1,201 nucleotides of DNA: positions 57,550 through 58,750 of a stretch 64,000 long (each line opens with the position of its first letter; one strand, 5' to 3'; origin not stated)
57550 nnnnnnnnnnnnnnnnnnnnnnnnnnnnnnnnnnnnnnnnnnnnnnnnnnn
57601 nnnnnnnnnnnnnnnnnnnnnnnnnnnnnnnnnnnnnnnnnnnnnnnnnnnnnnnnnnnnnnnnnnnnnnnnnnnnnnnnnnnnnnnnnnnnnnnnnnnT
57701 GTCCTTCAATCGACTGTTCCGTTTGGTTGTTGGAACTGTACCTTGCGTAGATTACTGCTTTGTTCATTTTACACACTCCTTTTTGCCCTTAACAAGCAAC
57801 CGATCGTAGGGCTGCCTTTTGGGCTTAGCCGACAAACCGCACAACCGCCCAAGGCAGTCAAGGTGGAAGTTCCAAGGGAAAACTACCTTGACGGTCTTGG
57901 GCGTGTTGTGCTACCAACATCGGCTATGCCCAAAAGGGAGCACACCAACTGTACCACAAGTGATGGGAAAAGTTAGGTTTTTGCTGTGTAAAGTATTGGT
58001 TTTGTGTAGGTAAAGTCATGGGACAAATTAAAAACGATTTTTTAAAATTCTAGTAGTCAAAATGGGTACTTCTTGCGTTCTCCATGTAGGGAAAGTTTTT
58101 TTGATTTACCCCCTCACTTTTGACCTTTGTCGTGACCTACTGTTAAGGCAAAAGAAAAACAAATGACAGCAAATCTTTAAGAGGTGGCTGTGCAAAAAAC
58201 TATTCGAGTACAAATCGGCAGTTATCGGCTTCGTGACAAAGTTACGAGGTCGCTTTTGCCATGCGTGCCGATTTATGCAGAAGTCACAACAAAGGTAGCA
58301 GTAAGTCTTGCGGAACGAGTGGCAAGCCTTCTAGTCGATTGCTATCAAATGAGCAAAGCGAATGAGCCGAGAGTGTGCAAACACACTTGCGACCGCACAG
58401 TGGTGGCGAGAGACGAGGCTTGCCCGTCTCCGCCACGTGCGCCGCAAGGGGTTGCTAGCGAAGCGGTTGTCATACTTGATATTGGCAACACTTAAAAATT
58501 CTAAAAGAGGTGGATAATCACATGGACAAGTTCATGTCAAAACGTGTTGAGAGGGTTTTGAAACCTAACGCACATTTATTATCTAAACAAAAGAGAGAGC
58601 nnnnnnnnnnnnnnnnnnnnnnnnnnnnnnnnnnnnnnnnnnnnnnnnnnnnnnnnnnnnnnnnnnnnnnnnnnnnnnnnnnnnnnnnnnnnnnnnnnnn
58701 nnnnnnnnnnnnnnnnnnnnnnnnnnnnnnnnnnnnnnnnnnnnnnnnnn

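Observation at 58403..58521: Candidate nick site: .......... displayed in a hairpin loop just upstream of the HUH Rep gene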

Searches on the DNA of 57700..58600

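Call 79: search_rna_families(source=window, start=57700, end=58600, threshold=evalue, max_evalue=1)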
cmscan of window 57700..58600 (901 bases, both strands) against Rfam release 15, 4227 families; matches with E-value up to 1: 0.
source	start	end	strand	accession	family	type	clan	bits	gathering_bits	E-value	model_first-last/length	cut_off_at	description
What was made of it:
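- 57811..57941 (.): Hairpin A, a 130-nt nested imperfect hairpin next to the recombinase start. It is a candidate lagging-strand origin (sso), packaging-type signal or recombinase leader. No Rfam match (call 79).
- No sso could be assigned by homology (Rfam found nothing; call 79).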
